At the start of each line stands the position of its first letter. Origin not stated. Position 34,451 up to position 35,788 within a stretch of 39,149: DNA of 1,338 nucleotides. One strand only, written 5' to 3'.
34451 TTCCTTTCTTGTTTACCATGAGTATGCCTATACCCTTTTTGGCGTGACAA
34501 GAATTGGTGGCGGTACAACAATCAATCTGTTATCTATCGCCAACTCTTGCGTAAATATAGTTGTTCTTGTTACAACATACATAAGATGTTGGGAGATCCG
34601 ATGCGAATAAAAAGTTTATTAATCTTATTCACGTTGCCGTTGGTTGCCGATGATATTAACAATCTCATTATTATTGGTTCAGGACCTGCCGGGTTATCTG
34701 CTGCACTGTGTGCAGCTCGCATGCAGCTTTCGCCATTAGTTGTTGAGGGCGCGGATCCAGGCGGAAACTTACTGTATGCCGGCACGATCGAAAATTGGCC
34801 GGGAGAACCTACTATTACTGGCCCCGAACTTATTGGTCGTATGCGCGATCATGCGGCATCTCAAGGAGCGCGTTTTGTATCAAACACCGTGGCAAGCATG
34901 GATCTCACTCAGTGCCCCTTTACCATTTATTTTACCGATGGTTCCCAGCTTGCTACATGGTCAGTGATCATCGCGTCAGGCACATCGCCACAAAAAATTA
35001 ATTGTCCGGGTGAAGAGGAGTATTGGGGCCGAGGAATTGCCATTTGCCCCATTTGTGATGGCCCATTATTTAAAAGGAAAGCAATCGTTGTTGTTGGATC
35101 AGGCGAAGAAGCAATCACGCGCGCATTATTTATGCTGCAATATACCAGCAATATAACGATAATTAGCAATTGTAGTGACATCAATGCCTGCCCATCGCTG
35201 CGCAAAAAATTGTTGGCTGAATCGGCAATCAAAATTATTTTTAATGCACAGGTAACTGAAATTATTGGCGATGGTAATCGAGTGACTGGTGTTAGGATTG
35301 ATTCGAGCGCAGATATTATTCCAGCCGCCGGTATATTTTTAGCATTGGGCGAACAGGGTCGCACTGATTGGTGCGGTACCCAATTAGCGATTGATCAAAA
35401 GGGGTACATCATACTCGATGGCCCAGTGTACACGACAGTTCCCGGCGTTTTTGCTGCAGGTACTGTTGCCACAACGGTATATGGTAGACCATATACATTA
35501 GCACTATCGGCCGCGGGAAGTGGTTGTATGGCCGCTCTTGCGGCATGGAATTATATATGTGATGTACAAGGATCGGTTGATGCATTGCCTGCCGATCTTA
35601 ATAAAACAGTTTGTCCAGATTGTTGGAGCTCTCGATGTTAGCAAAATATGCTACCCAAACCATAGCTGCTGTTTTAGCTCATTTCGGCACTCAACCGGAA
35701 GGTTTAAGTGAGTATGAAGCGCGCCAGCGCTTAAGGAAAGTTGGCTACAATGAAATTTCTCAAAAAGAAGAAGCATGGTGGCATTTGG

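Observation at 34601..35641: Second, atypical thioredoxin-reductase paralog: hydrophobic leader, CPIC centre, Cys-rich CPDC tail, start-stop overlap with a P-type ATPase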

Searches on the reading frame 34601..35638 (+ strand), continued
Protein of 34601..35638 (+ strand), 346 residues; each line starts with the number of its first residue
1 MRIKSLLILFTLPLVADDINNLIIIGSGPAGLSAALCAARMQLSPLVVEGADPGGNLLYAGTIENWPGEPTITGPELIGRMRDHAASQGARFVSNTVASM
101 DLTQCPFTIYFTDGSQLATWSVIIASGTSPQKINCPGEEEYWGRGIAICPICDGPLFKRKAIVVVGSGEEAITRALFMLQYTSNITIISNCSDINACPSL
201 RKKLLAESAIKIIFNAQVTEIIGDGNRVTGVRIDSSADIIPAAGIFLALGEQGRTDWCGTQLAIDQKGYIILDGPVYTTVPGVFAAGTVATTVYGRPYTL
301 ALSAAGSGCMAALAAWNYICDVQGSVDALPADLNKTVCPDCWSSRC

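Call 31: find_encoding_contigs(protein=P0124, flank=6000, max_places=3)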
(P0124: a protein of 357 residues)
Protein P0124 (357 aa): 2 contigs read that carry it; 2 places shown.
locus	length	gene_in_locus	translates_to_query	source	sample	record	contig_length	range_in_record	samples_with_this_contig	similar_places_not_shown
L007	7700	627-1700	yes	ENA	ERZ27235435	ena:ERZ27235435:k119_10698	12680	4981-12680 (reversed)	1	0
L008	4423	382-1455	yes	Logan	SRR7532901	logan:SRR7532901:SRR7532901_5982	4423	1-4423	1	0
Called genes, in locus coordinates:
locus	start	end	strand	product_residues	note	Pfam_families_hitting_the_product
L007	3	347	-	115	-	?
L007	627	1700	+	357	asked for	PF13241:NAD_binding_7 (faint), PF01494:FAD_binding_3 (faint), PF07992:Pyr_redox_2, PF13738:Pyr_redox_3, PF00070:Pyr_redox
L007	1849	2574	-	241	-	PF01479:S4, PF01728:FtsJ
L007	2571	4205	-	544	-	PF00089:Trypsin, PF13365:Trypsin_2, PF13180:PDZ_2 (weak), PF17820:PDZ_6 (faint), PF17815:PDZ_3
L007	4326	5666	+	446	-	PF28494:GlyRS_ins_1 (faint), PF00587:tRNA-synt_2b, PF03129:HGTP_anticodon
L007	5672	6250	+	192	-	PF09335:VTT_dom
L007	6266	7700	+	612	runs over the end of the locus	PF02705:K_trans, PF22776:K_trans_C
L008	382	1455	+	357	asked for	PF13241:NAD_binding_7 (faint), PF01494:FAD_binding_3 (faint), PF07992:Pyr_redox_2, PF13738:Pyr_redox_3, PF00070:Pyr_redox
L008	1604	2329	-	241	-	PF01479:S4, PF01728:FtsJ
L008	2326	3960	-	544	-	PF00089:Trypsin, PF13365:Trypsin_2, PF13180:PDZ_2 (weak), PF17820:PDZ_6 (faint), PF17815:PDZ_3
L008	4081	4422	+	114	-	?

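Call 32: find_encoding_contigs(protein=P0130, flank=6000, max_places=3)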
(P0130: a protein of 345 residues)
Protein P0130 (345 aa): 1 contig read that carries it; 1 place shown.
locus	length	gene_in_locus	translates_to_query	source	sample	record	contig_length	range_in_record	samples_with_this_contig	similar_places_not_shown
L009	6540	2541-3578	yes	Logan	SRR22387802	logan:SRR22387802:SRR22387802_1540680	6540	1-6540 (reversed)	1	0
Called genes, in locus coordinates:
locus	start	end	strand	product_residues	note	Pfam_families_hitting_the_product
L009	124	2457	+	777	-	-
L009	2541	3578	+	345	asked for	PF07992:Pyr_redox_2, PF13738:Pyr_redox_3, PF00070:Pyr_redox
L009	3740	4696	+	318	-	PF01207:Dus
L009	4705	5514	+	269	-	PF04085:MreC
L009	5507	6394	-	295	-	PF01343:Peptidase_S49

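Call 33: fold_search(model_id=the predicted structure, library=pdb)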
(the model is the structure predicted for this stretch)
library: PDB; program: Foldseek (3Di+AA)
matches with E <= 10: 1962; with E <= 0.001: 1042
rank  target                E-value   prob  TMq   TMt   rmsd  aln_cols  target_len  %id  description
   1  4a5l_B                1.6e-36  1.00  0.63  0.69   5.6       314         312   36  Crystal structure of the thioredoxin reductase from Entamoeba histolytica (released 2012-10-31)
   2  4up3_A                5.1e-36  1.00  0.59  0.64   6.1       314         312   35  Crystal structure of the mutant C140S,C286Q thioredoxin reductase from Entamoeba histolytica (released 2015-07-01)
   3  4a65_A                9.2e-36  1.00  0.59  0.64   6.1       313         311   35  Crystal structure of the thioredoxin reductase from Entamoeba histolytica with AuCN (released 2012-11-07)
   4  4a5l_A                1.6e-35  1.00  0.58  0.63   6.1       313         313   36  Crystal structure of the thioredoxin reductase from Entamoeba histolytica (released 2012-10-31)
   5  4ccr_A                2.2e-35  1.00  0.79  0.87   2.3       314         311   35  Crystal structure of the thioredoxin reductase apoenzyme from Entamoeba histolytica in the absence of the NADP cofacto (released 2014-11-05)
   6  9xub_A                2.3e-35  1.00  0.79  0.88   2.4       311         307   35  Crystal Structure of Thioredoxin reductase from Mycobacterium tuberculosis. (released 2026-02-04)
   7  9xub_C                1.1e-34  1.00  0.78  0.87   2.6       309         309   35  Crystal Structure of Thioredoxin reductase from Mycobacterium tuberculosis. (released 2026-02-04)
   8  7p9e_B                1.4e-34  1.00  0.80  0.87   2.3       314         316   35  Chlamydomonas reinhardtii NADPH Dependent Thioredoxin Reductase 1 domain CS mutant (released 2022-01-19)
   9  5uth                  4.6e-34  1.00  0.80  0.89   2.3       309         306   36  Crystal structure of thioredoxin reductase from Mycobacterium smegmatis in complex with FAD (released 2017-03-08)
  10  3d8x_A                7.8e-34  1.00  0.80  0.86   2.4       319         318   35  Crystal Structure of Saccharomyces cerevisiae NDPPH Dependent Thioredoxin Reductase 1 (released 2008-12-09)
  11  7p9d                  7.8e-34  1.00  0.74  0.81   3.9       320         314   35  Crystal structure of Chlamydomonas reinhardtii NADPH Dependent Thioredoxin Reductase 1 domain (released 2022-01-12)
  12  3itj_B                1.0e-33  1.00  0.79  0.85   2.5       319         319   35  Crystal structure of Saccharomyces cerevisiae thioredoxin reductase 1 (Trr1) (released 2010-03-31)
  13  8cci                  1.1e-33  1.00  0.80  0.90   2.2       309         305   36  Crystal structure of Mycobacterium smegmatis thioredoxin reductase (released 2023-07-26)
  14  3itj_A                1.7e-33  1.00  0.80  0.87   2.3       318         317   35  Crystal structure of Saccharomyces cerevisiae thioredoxin reductase 1 (Trr1) (released 2010-03-31)
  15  7p9e_A                2.2e-33  1.00  0.80  0.88   2.3       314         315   35  Chlamydomonas reinhardtii NADPH Dependent Thioredoxin Reductase 1 domain CS mutant (released 2022-01-19)
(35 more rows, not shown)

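Call 42: list_cluster_members(proteins=[P0004, P0002, P0003, P0122, P0124, P0130, P0128, P0228, P0134, P0175])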
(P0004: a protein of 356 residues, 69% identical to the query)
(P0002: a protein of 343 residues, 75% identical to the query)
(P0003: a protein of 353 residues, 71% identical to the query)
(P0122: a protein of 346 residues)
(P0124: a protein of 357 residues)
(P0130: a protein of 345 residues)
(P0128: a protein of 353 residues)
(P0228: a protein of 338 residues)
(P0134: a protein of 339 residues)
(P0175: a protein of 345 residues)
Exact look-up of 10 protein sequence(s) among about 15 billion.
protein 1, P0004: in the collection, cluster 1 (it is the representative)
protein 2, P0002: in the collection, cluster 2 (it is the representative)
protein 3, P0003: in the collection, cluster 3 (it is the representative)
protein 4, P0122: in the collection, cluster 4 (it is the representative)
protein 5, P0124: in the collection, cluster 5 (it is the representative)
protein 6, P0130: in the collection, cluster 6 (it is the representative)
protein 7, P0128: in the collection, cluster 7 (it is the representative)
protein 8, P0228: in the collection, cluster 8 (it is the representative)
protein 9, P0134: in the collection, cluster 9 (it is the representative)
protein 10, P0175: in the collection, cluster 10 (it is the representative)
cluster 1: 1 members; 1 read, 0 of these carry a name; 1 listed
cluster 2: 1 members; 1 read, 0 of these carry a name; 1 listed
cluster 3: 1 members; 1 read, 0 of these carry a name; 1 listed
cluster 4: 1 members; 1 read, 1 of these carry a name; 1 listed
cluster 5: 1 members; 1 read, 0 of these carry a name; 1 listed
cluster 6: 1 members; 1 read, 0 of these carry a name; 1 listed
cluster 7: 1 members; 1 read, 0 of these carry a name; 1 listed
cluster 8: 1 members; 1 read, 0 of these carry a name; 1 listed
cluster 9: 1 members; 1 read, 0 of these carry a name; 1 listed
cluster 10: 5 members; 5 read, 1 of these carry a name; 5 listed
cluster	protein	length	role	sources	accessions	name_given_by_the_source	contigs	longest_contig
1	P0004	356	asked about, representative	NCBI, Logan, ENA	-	-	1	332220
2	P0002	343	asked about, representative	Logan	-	-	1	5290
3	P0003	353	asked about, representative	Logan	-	-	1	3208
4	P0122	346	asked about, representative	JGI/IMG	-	thioredoxin reductase (NADPH)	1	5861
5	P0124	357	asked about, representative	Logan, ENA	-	-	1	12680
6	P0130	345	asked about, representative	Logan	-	-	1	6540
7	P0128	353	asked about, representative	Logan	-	-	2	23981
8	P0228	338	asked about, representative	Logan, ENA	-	-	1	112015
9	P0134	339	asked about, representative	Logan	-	-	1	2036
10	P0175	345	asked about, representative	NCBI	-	-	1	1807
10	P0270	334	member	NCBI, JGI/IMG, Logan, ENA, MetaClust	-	\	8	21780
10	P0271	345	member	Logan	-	-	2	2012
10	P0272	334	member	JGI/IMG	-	-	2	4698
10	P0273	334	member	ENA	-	-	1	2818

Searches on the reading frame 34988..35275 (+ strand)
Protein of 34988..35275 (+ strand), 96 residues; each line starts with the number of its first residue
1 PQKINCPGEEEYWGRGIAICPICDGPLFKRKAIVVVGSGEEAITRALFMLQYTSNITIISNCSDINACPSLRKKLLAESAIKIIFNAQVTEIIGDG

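Call 71: search_solved_structures(query=window:34988-35275:+, show_alignments=5, max_evalue=0.001)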
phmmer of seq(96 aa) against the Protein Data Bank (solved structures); distinct sequences matched with E-value up to 0.001: 52.
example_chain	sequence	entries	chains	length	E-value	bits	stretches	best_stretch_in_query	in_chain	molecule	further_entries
6bpy_A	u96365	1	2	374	3.6e-21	78.3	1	2-95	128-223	Thioredoxin reductase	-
7ytv_A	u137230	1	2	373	3.7e-21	78.3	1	2-95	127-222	Thioredoxin reductase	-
4a5l_A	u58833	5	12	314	2.9e-19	72.2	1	3-96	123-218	THIOREDOXIN REDUCTASE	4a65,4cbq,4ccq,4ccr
7jyp_A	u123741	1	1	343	3.5e-19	72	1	1-94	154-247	Thioredoxin reductase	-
1fl2_A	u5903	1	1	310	6.6e-18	67.9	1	3-96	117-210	ALKYL HYDROPEROXIDE REDUCTASE SUBUNIT F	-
4o5q_A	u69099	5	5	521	1.2e-17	67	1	3-96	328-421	Alkyl hydroperoxide reductase subunit F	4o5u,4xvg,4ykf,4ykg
5mh4_A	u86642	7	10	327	1.7e-17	66.6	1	2-95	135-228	Thioredoxin reductase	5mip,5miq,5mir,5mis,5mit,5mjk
4up3_A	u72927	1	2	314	2e-17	66.3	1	3-96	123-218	THIOREDOXIN REDUCTASE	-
1hyu_A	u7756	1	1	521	3.5e-17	65.5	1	3-96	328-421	ALKYL HYDROPEROXIDE REDUCTASE SUBUNIT F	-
4zn0_A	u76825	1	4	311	7.7e-17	64.4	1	1-94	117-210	Thioredoxin reductase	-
5m5j_A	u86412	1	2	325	8.1e-17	64.4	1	2-96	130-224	Thioredoxin reductase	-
2q7v_A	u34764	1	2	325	1e-16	64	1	1-94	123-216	Thioredoxin reductase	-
3cty_A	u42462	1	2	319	1e-16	64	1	4-96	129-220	Thioredoxin reductase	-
5w4c_A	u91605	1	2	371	1.2e-16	63.8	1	3-96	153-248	Thioredoxin reductase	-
7aaw_A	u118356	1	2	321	4.6e-16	62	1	2-92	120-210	Thioredoxin reductase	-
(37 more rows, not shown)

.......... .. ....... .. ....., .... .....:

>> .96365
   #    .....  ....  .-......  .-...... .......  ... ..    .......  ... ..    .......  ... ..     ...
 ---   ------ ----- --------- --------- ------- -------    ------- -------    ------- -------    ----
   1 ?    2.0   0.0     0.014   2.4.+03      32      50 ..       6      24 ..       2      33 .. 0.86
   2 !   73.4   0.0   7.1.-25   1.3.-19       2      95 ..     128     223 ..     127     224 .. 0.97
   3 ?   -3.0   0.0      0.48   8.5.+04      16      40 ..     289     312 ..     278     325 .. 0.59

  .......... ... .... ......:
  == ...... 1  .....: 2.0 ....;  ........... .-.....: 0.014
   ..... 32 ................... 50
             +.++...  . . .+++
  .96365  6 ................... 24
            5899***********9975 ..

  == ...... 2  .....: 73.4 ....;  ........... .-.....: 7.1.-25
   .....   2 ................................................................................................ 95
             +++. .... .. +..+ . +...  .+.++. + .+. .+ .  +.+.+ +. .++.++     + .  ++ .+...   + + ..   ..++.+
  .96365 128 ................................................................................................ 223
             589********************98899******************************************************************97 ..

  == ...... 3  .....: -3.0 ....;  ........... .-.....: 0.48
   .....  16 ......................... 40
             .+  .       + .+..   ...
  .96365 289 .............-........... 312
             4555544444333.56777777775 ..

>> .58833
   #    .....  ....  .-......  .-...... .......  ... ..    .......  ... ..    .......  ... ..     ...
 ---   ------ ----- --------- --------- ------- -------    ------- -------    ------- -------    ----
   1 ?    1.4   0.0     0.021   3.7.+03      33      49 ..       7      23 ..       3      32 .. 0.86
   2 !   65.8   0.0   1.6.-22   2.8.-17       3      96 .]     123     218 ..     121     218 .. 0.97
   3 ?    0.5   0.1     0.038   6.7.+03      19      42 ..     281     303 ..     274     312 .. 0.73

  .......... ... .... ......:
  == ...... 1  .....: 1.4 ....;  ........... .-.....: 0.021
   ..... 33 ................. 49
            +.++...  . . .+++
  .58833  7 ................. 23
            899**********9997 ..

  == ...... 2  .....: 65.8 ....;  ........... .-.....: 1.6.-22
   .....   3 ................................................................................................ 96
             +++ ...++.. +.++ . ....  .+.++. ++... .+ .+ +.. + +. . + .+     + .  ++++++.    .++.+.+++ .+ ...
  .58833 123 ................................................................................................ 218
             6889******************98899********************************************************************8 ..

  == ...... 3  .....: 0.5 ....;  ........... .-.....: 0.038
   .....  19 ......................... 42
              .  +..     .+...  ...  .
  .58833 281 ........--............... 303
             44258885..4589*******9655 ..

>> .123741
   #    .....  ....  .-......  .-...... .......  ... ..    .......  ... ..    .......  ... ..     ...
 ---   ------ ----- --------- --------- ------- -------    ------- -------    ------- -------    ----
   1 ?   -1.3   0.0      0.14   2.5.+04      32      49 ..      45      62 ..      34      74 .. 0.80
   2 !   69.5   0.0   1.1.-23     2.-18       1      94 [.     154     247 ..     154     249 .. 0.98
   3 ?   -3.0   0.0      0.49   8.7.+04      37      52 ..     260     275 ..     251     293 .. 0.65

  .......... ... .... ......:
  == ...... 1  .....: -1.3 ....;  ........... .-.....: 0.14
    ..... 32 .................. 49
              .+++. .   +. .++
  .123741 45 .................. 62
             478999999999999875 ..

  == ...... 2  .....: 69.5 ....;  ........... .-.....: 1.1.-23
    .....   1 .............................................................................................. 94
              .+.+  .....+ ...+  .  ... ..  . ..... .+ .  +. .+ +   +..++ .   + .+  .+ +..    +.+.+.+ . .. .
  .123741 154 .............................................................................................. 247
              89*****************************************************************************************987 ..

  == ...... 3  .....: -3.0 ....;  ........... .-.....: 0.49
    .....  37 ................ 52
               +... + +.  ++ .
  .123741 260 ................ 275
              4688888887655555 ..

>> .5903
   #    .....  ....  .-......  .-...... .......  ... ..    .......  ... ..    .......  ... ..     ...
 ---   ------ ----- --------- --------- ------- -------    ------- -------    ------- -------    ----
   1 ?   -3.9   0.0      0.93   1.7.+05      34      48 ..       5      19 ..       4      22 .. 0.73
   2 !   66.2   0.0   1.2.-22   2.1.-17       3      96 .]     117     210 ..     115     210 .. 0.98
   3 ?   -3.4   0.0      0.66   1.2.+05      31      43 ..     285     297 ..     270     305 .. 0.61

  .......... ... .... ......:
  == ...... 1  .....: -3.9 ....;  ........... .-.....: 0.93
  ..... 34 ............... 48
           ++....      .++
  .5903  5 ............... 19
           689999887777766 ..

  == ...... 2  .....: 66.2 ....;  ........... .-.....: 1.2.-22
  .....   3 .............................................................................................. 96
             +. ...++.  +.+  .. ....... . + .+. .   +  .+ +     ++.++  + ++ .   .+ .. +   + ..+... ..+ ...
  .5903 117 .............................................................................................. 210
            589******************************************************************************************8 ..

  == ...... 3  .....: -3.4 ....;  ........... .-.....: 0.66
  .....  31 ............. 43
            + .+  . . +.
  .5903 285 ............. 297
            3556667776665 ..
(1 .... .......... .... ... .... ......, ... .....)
